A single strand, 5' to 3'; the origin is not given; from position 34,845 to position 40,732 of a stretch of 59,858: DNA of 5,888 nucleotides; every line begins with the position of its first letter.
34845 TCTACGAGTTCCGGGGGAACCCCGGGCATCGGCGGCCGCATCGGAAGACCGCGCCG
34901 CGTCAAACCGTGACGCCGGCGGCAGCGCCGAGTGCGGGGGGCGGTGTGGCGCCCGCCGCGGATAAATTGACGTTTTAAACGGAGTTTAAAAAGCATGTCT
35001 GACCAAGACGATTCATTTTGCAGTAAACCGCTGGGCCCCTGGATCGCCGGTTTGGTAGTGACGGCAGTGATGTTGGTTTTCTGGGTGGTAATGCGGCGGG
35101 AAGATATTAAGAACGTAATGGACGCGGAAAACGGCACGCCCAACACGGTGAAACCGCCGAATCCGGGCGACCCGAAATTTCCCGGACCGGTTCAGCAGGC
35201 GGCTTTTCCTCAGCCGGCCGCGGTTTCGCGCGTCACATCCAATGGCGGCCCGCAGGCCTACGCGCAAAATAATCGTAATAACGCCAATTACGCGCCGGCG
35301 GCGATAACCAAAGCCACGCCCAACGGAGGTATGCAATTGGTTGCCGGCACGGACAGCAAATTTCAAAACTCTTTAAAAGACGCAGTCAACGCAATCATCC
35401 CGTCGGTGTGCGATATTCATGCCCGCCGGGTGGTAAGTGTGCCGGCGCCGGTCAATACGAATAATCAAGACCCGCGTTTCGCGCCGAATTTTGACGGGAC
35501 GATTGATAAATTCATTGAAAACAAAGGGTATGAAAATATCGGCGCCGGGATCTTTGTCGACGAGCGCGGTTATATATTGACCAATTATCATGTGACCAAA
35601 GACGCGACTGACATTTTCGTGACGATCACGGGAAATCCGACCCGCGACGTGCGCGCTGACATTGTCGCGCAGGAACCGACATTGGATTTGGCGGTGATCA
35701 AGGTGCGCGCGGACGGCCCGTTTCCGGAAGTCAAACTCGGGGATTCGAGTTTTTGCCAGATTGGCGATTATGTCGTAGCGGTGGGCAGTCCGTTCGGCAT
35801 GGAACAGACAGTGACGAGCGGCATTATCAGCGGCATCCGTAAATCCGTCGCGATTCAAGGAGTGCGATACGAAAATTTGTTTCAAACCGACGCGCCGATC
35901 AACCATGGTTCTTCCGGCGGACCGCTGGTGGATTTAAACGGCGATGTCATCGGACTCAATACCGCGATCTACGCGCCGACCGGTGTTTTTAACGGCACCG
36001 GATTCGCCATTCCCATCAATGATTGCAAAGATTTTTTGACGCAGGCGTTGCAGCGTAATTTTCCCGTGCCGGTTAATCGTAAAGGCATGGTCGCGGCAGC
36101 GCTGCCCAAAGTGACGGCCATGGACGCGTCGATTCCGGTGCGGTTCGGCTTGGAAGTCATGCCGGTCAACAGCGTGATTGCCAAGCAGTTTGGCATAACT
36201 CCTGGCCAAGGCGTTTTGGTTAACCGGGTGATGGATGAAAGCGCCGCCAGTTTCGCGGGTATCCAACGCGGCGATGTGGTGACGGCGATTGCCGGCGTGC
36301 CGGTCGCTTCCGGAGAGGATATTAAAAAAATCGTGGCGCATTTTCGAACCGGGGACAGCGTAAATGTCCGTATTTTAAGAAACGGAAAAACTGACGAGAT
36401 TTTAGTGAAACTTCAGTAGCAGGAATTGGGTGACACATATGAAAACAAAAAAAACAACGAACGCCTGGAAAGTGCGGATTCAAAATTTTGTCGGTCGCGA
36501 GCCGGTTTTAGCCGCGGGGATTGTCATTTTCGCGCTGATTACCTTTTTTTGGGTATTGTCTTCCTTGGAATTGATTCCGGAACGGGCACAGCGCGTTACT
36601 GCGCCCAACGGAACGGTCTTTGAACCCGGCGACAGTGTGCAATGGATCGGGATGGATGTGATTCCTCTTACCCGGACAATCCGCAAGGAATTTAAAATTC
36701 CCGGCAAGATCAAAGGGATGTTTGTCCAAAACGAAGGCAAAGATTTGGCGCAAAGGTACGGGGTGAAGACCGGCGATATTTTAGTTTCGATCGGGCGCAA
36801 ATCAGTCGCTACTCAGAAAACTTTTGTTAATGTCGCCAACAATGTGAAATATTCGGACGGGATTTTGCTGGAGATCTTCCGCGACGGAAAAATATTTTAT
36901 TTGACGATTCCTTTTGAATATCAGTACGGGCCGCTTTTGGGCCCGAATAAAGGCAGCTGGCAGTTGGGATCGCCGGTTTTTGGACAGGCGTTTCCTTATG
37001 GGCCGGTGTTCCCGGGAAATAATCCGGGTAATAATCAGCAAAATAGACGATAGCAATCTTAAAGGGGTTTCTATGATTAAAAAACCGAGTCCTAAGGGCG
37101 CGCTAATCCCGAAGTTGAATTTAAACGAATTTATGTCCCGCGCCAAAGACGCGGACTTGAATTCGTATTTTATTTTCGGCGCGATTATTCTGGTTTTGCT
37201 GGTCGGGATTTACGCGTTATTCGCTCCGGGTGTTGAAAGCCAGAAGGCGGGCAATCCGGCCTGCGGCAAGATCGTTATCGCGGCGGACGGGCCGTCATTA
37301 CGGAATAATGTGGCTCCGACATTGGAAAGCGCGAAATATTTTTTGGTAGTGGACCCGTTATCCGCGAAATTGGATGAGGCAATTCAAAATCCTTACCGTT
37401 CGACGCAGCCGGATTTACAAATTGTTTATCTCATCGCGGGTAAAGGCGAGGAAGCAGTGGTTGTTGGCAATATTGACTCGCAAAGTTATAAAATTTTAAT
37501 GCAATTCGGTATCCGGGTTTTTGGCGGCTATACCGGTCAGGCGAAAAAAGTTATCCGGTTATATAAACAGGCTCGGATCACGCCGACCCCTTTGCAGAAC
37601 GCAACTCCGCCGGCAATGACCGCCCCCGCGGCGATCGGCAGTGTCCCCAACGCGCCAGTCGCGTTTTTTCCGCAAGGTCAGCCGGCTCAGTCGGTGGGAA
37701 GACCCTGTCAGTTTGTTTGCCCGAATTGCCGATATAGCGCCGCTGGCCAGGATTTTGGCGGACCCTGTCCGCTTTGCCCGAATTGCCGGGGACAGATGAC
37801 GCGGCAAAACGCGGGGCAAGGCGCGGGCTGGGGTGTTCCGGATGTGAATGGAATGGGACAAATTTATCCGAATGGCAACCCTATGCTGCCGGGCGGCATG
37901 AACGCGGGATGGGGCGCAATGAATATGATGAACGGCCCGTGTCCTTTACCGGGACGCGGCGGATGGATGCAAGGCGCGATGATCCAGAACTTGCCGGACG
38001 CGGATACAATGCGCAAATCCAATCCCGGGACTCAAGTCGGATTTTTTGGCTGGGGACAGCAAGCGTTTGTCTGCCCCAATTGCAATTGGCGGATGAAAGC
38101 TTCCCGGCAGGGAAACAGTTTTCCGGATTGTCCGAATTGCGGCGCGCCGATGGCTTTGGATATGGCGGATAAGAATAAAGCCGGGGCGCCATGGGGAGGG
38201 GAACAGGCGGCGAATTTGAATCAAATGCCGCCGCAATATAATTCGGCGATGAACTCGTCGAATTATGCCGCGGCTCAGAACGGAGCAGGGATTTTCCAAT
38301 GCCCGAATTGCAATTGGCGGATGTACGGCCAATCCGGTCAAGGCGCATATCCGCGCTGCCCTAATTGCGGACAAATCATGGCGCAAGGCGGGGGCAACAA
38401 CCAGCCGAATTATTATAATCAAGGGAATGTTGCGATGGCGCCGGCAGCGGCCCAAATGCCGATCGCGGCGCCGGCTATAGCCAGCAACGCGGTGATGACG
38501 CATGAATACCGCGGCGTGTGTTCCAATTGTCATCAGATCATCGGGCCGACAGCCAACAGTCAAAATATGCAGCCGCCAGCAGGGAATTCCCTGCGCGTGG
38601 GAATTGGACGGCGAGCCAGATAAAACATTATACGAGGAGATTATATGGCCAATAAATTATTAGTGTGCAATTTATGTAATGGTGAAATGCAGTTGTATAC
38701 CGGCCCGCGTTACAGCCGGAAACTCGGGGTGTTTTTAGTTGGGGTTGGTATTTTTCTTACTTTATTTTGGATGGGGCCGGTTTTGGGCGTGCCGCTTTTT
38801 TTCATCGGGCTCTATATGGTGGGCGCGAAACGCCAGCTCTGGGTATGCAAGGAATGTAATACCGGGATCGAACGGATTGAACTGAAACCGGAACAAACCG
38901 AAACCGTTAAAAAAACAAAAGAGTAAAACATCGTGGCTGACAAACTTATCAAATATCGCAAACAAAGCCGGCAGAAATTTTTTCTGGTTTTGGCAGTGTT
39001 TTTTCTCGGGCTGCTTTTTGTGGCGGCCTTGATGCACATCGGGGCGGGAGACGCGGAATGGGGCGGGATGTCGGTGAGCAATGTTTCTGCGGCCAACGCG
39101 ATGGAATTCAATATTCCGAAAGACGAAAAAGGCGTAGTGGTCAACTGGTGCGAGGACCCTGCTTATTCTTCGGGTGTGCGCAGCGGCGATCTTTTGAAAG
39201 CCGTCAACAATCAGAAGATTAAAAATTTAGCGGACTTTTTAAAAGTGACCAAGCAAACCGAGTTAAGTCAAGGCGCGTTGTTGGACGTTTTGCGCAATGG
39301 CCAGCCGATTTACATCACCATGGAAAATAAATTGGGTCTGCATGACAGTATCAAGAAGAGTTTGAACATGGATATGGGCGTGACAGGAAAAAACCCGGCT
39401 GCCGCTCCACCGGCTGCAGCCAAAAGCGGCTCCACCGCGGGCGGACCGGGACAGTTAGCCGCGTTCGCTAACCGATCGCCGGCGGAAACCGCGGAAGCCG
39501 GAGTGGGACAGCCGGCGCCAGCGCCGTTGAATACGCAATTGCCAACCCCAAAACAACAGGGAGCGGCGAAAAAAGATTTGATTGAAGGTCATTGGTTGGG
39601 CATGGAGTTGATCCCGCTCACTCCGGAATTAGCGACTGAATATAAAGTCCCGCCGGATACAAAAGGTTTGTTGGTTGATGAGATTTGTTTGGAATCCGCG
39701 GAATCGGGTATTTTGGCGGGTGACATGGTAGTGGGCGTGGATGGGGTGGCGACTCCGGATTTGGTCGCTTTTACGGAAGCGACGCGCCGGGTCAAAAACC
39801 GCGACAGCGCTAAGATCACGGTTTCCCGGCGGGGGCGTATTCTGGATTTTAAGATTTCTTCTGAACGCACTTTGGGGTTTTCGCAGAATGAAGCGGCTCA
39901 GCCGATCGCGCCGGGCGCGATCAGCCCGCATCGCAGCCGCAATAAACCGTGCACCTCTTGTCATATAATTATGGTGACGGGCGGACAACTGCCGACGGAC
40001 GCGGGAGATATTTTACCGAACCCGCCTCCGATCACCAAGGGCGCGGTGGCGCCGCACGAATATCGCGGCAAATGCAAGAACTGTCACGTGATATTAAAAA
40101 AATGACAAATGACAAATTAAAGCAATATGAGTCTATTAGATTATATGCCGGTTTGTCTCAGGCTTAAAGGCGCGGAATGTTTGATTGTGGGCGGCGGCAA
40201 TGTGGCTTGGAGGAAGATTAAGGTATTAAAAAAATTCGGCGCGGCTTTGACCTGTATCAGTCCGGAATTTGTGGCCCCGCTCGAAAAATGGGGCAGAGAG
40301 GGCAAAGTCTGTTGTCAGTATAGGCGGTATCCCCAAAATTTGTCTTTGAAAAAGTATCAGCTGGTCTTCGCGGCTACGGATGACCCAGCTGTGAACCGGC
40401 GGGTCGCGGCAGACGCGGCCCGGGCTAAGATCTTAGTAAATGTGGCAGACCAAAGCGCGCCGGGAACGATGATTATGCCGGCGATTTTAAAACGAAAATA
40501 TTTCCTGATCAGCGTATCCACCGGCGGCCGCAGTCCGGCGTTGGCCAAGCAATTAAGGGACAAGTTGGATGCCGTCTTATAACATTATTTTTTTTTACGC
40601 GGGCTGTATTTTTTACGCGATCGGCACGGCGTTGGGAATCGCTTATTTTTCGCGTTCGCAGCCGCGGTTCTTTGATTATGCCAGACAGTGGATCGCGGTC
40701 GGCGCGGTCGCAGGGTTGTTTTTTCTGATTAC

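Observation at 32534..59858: Magnetosome superoperon with a complete Ahb heme pathway embedded between mamP and mamL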

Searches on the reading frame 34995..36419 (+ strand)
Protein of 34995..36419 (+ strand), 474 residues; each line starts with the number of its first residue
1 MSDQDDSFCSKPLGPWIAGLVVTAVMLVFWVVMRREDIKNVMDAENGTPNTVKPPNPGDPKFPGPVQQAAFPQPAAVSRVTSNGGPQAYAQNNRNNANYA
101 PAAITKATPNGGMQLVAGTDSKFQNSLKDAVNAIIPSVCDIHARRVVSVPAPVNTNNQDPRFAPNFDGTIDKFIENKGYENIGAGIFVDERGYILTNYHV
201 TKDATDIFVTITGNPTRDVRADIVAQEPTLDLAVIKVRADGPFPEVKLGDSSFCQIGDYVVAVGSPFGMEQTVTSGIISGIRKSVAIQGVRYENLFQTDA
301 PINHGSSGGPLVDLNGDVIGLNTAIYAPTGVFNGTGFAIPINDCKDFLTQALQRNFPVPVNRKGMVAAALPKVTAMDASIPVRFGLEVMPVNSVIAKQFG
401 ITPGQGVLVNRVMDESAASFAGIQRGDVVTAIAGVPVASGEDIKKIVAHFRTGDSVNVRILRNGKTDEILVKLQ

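Call 3: search_protein_families(library=pfam, proteins=[window:34995-36419:+], max_evalue=0.01)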
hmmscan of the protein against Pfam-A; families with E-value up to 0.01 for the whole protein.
window:34995-36419:+ (474 aa): 5 families
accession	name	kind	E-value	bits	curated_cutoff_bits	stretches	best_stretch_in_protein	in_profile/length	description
PF13365.12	Trypsin_2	-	3.5e-30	106.1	27.6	1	183-321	1-144/144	Trypsin-like peptidase domain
PF00089.32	Trypsin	-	4.9e-13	49.8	20.6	1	180-347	24-219/220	Trypsin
PF13180.12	PDZ_2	-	1.7e-12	47.9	27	1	402-473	12-80/80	PDZ domain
PF17820.7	PDZ_6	-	2.3e-07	30.9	27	1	409-462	2-54/54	PDZ domain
PF00595.29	PDZ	-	2.7e-05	24.9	23.2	1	398-456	23-76/81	PDZ domain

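Call 56: search_protein_families(library=ncbifam, proteins=[window:34995-36419:+], max_evalue=0.01)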
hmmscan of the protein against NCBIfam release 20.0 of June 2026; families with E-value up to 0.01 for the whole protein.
window:34995-36419:+ (474 aa): 20 families
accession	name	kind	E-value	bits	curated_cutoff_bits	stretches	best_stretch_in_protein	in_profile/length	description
TIGR02037.1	degP_htrA_DO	subfamily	6e-86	289.1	416.2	2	126-353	2-229/434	Do family serine endopeptidase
NF040960.1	MamE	equivalog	3e-73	247.5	800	2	94-354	46-296/659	magnetosome formation protease MamE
NF041521.1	HhoA_HhoB_HtrA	equivalog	2.8e-62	211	450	1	127-472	3-330/335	HhoA/HhoB/HtrA family serine endopeptidase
NF047968.1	SerProtHtrA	equivalog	9.4e-61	206.1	470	1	171-472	77-356/357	serine protease HtrA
NF008189.1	PRK10942.1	equivalog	1.6e-55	188.5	720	1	175-474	107-382/477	serine endoprotease DegP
NF007526.1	PRK10139.1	equivalog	2e-55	188.3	756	1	161-473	71-359/456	serine endoprotease DegQ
TIGR02038.1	protease_degS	equivalog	9.7e-51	172.9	422.95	2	178-351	75-246/351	outer membrane-stress sensor serine endopeptidase DegS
NF008147.1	PRK10898.1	equivalog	7.4e-46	156.9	408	1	176-469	73-343/352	outer membrane-stress sensor serine endopeptidase DegS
NF050055.1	SerProtHtrAMycob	equivalog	1e-44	153.3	800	2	170-376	218-430/502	serine protease HtrA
NF053637.1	SerProtHtrAspr2045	equivalog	3.2e-33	115.2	650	1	189-473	114-386/394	serine protease HtrA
NF040961.1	MamO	equivalog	1.6e-25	89.5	800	1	175-342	94-258/648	magnetosome protein MamO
NF033740.0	MarP_fam_protase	equivalog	8.8e-17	61.2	250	1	183-358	213-384/390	MarP family serine protease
NF041199.1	trx7_PDZ_seleno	equivalog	3.7e-08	32.7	300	1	403-473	201-272/390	Trx7/PDZ domain-containing (seleno)protein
NF040965.1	MamP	equivalog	2e-06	27.7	300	1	385-467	115-196/290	magnetosome magnetite formation protein MamP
NF041616.1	T2SS_C_SYNERG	exception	2.9e-06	26.8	200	1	405-465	227-287/296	type II secretion system protein GspC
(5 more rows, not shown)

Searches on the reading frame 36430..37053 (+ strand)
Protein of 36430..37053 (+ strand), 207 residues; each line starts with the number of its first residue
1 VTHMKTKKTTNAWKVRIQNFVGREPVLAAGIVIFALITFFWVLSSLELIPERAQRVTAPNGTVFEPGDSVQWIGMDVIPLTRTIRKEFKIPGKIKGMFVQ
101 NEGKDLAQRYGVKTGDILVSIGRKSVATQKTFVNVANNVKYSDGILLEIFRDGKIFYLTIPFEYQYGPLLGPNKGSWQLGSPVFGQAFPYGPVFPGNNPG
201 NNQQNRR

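Call 3: search_protein_families(library=pfam, proteins=[window:36430-37053:+], max_evalue=0.01)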
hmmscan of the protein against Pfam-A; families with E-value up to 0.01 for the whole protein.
window:36430-37053:+ (207 aa): 2 families
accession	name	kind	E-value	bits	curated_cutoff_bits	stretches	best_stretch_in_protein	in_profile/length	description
PF13180.12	PDZ_2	-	0.00026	21.7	27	1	107-160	25-78/80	PDZ domain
PF12812.13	PDZ_1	-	0.00049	20.5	28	1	69-140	7-76/78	PDZ-like domain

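Call 56: search_protein_families(library=ncbifam, proteins=[window:36430-37053:+], max_evalue=0.01)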
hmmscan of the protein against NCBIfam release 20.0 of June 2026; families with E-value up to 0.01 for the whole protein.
window:36430-37053:+ (207 aa): 9 families
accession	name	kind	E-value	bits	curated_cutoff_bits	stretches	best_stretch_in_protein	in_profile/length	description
NF040965.1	MamP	equivalog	4.1e-10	39.8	300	1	71-154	112-194/290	magnetosome magnetite formation protein MamP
TIGR02037.1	degP_htrA_DO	subfamily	2.8e-09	36.4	416.2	1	68-159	341-433/434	Do family serine endopeptidase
NF041199.1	trx7_PDZ_seleno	equivalog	8.1e-06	25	300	1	75-161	297-389/390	Trx7/PDZ domain-containing (seleno)protein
NF008189.1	PRK10942.1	equivalog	0.00013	20.6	720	1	80-160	299-379/477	serine endoprotease DegP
NF047968.1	SerProtHtrA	equivalog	0.0012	18.3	470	1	95-162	289-357/357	serine protease HtrA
NF040960.1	MamE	equivalog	0.0027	16.3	800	1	69-159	442-532/659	magnetosome formation protease MamE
NF007526.1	PRK10139.1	equivalog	0.004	15.9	756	1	74-159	271-356/456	serine endoprotease DegQ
NF041521.1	HhoA_HhoB_HtrA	equivalog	0.0047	16.3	450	1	88-160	257-329/335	HhoA/HhoB/HtrA family serine endopeptidase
TIGR00054.1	TIGR00054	equivalog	0.0067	15.3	147.55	0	97-163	205-270/421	RIP metalloprotease RseP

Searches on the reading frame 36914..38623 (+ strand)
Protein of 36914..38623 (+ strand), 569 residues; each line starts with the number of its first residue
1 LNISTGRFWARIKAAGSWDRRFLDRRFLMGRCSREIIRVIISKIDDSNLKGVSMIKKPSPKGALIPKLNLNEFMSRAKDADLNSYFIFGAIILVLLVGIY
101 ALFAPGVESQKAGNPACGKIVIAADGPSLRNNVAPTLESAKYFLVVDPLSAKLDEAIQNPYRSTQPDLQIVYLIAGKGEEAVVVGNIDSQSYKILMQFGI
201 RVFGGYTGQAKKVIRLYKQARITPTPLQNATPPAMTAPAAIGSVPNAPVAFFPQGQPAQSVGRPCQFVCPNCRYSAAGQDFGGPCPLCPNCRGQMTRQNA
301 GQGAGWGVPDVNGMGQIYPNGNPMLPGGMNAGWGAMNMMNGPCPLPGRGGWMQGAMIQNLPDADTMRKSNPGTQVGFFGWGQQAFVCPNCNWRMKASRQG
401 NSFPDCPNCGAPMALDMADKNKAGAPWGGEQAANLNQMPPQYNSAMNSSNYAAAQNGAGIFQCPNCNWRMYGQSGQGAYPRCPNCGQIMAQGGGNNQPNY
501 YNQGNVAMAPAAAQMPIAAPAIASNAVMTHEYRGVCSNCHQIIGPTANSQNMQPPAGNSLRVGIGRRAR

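Call 3: search_protein_families(library=pfam, proteins=[window:36914-38623:+], max_evalue=0.01)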
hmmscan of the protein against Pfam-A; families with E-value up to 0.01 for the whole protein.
window:36914-38623:+ (569 aa): 2 families
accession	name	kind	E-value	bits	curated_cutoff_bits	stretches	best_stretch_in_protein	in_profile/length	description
PF18509.6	MCR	-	3.8e-08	33.2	30.4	1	520-544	1-28/30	Magnetochrome domain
PF02579.22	Nitro_FeMo-Co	-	3.2e-05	24.6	26.3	1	131-218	3-93/94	Dinitrogenase iron-molybdenum cofactor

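Call 25: search_protein_families(library=ncbifam, proteins=[window:36914-38623:+], max_evalue=0.001)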
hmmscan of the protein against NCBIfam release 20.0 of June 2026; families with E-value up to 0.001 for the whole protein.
window:36914-38623:+ (569 aa): 2 families
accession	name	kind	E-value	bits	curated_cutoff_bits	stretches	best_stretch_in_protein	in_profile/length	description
NF040992.1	MamT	equivalog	0.00013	22.4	200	1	519-560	71-112/153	magnetosome protein MamT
NF040965.1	MamP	equivalog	0.00026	20.7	300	1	513-542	217-245/290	magnetosome magnetite formation protein MamP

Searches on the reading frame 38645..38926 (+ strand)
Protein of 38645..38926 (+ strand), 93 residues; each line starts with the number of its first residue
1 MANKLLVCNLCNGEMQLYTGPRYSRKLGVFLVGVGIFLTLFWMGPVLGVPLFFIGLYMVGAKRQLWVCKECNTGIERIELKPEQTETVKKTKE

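Call 3: search_protein_families(library=pfam, proteins=[window:38645-38926:+], max_evalue=0.01)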
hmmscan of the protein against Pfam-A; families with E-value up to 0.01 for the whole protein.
window:38645-38926:+ (93 aa): 1 family
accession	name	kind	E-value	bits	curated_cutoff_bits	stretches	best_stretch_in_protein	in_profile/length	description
PF14279.12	HNH_5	-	0.0089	16.4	27.5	0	65-75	32-43/56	HNH endonuclease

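Call 56: search_protein_families(library=ncbifam, proteins=[window:38645-38926:+], max_evalue=0.01)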
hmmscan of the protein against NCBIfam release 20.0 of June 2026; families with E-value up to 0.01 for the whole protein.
window:38645-38926:+ (93 aa): 0 families

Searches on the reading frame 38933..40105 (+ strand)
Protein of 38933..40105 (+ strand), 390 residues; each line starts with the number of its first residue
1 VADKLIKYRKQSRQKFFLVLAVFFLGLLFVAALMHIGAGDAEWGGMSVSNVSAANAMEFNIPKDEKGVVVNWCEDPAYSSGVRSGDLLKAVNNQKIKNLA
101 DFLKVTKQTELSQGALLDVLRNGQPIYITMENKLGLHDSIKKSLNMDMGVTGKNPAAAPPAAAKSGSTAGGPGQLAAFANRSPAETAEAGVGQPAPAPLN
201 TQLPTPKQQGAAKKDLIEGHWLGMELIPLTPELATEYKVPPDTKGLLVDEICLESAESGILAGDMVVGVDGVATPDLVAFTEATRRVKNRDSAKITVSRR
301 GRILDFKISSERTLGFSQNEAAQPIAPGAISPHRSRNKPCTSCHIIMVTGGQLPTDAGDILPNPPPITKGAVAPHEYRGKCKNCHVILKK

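Call 3: search_protein_families(library=pfam, proteins=[window:38933-40105:+], max_evalue=0.01)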
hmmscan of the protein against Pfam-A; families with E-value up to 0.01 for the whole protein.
window:38933-40105:+ (390 aa): 5 families
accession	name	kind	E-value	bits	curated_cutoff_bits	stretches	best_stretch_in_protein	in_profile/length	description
PF18509.6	MCR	-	1.2e-15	57.2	30.4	2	365-389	1-28/30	Magnetochrome domain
PF12812.13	PDZ_1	-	3.7e-12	46.6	28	1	42-108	9-74/78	PDZ-like domain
PF13180.12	PDZ_2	-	2.5e-11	44.1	27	2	67-129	13-77/80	PDZ domain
PF17820.7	PDZ_6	-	4.1e-07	30.1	27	1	76-107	10-41/54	PDZ domain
PF00595.29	PDZ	-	0.00018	22.3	23.2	0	76-102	37-63/81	PDZ domain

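Call 11: find_related_loci(query=window:38933-40105:+, collection=genome_contigs, flank=10000)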
Query window:38933-40105:+ (390 aa) in genome_contigs; peptide patterns used: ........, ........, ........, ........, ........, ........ (x = any residue, [..] = any of these).
79 stretches matched a pattern; 29 encode a relative of the query (tblastn E <= 1e-3); 29 distinct loci.
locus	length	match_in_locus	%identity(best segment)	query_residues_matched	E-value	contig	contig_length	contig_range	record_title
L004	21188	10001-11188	76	1-390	0e+0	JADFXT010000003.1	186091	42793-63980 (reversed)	MAG: Candidatus Omnitrophota bacterium isolate nDJH15bin6 nDJH15_bin6_NODE_3_length_186091_cov_6.189106, whole genome sh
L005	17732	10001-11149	74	1-385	0e+0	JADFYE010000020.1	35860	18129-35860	MAG: Candidatus Omnitrophota bacterium isolate nDJH6bin14 nDJH6_bin14_NODE_20_length_35860_cov_5.461366, whole genome sh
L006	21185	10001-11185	71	1-390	0e+0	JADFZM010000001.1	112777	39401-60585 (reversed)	MAG: Candidatus Omnitrophota bacterium isolate nHLHbin2 nHLH_bin2_NODE_1_length_112777_cov_11.298682, whole genome shotg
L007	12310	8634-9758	69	4-390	0e+0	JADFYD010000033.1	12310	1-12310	MAG: Candidatus Omnitrophota bacterium isolate nDJH6bin13 nDJH6_bin13_NODE_33_length_12310_cov_1.038332, whole genome sh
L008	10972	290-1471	69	1-389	0e+0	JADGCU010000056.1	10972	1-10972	MAG: Candidatus Omnitrophota bacterium isolate nXXbin4 nXX_bin4_NODE_754_length_10972_cov_6.661262, whole genome shotgun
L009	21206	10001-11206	67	1-390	0e+0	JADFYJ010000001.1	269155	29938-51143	MAG: Candidatus Omnitrophota bacterium isolate nDJH6bin5 nDJH6_bin5_NODE_1_length_269155_cov_9.477724, whole genome shot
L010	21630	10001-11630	70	4-390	5e-180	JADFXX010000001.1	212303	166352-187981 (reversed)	MAG: Candidatus Omnitrophota bacterium isolate nDJH2bin18 nDJH2_bin18_NODE_1_length_212303_cov_49.092258, whole genome s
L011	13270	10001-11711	71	1-390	2e-179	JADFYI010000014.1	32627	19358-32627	MAG: Candidatus Omnitrophota bacterium isolate nDJH6bin28 nDJH6_bin28_NODE_944_length_32627_cov_6.188536, whole genome s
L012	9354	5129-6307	66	1-389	2e-179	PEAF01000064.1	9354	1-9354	MAG: Candidatus Omnitrophota bacterium isolate MBPbin6 scaffold458, whole genome shotgun sequence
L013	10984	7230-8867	70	4-390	1e-178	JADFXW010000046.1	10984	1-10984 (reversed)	MAG: Candidatus Omnitrophota bacterium isolate nDJH2bin13 nDJH2_bin13_NODE_46_length_10984_cov_2.515336, whole genome sh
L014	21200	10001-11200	69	1-389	2e-177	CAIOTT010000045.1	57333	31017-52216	MAG: Candidatus Omnitrophica bacterium isolate Ki2-D4_bin-0675 genome assembly, contig: bin-0675:45/74, whole genome sho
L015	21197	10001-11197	69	4-389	6e-176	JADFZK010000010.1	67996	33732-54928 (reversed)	MAG: Candidatus Omnitrophota bacterium isolate nHGRbin18 nHGR_bin18_NODE_147_length_67996_cov_10.031262, whole genome sh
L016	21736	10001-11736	71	10-390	3e-175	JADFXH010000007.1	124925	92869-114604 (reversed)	MAG: Candidatus Omnitrophota bacterium isolate nDJH13bin20 nDJH13_bin20_NODE_7_length_124925_cov_11.140395, whole genome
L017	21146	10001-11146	66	1-390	6e-172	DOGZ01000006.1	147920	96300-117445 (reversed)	MAG TPA_asm: Candidatus Omnitrophota bacterium isolate UBA10174 contig_18393, whole genome shotgun sequence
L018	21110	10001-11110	64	5-389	2e-169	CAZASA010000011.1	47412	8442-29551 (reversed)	MAG TPA_asm: uncultured Planctomycetales bacterium isolate binchicken_co241_31 genome assembly, contig: NODE_663_length_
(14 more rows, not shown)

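Call 56: search_protein_families(library=ncbifam, proteins=[window:38933-40105:+], max_evalue=0.01)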
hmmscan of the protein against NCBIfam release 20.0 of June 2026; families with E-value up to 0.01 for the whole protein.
window:38933-40105:+ (390 aa): 18 families
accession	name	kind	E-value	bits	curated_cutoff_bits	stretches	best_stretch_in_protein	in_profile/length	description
NF040965.1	MamP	equivalog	8.5e-65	219.2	300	2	167-387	65-289/290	magnetosome magnetite formation protein MamP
TIGR02037.1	degP_htrA_DO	subfamily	2.5e-19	69.5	416.2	2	40-130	342-434/434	Do family serine endopeptidase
NF041521.1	HhoA_HhoB_HtrA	equivalog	3.1e-12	46.4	450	2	52-131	250-330/335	HhoA/HhoB/HtrA family serine endopeptidase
NF040960.1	MamE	equivalog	4.9e-12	45.2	800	2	197-311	421-536/659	magnetosome formation protease MamE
NF041199.1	trx7_PDZ_seleno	equivalog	2.5e-09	36.5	300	1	65-130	204-270/390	Trx7/PDZ domain-containing (seleno)protein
NF007526.1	PRK10139.1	equivalog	1.1e-07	30.9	756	1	48-129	274-356/456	serine endoprotease DegQ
NF047968.1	SerProtHtrA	equivalog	3.6e-07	29.9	470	1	46-129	272-354/357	serine protease HtrA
TIGR00054.1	TIGR00054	equivalog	7e-07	28.4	147.55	0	74-130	212-267/421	RIP metalloprotease RseP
NF040996.1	MamX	equivalog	9.7e-07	28.5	400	1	320-390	33-103/264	magnetosome protein MamX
TIGR01713.1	typeII_sec_gspC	equivalog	3.6e-06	26.8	101.6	1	66-130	191-257/259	type II secretion system protein GspC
NF008189.1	PRK10942.1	equivalog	7.6e-06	24.6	720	1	72-141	321-390/477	serine endoprotease DegP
TIGR02860.1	spore_IV_B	equivalog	1.5e-05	24.2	305.25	1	74-132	123-180/402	SpoIVB peptidase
NF050055.1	SerProtHtrAMycob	equivalog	0.00017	20.7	800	0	256-309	444-497/502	serine protease HtrA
TIGR02038.1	protease_degS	equivalog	0.00026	20.2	422.95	0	47-128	260-342/351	outer membrane-stress sensor serine endopeptidase DegS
NF041515.1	GspC_delta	equivalog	0.00038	20.3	150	0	81-129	259-307/311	type II secretion system protein GspC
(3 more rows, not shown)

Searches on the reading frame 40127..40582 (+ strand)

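Call 3: search_protein_families(library=pfam, proteins=[window:40127-40582:+], max_evalue=0.01)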
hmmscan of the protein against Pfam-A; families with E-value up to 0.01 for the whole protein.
window:40127-40582:+ (151 aa): 2 families
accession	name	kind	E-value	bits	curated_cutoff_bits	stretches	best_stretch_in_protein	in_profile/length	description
PF13241.12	NAD_binding_7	-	1.2e-26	93.7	22.1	1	9-119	1-104/104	Putative NAD(P)-binding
PF14824.11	Sirohm_synth_M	-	2.4e-07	30.6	25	1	128-148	6-26/28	Sirohaem biosynthesis protein central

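Call 25: search_protein_families(library=ncbifam, proteins=[window:40127-40582:+], max_evalue=0.001)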
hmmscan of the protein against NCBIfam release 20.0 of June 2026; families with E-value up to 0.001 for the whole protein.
window:40127-40582:+ (151 aa): 5 families
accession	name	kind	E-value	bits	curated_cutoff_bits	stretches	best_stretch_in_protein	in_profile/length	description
NF007922.1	PRK10637.1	equivalog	1.5e-36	126.3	400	1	6-151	1-147/450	siroheme synthase CysG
TIGR01470.1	cysG_Nterm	subfamily_domain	3.1e-34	118.4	62.3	1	7-151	1-144/205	siroheme synthase, N-terminal domain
NF005222.0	PRK06718.1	equivalog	8.8e-31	107.1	204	1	6-149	2-143/203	NAD(P)-binding protein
NF005223.0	PRK06719.1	equivalog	2.9e-19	69.3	223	1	6-151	4-144/157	precorrin-2 dehydrogenase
NF004045.0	PRK05562.1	equivalog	2.2e-13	50.1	181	1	5-149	15-158/225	NAD(P)-dependent oxidoreductase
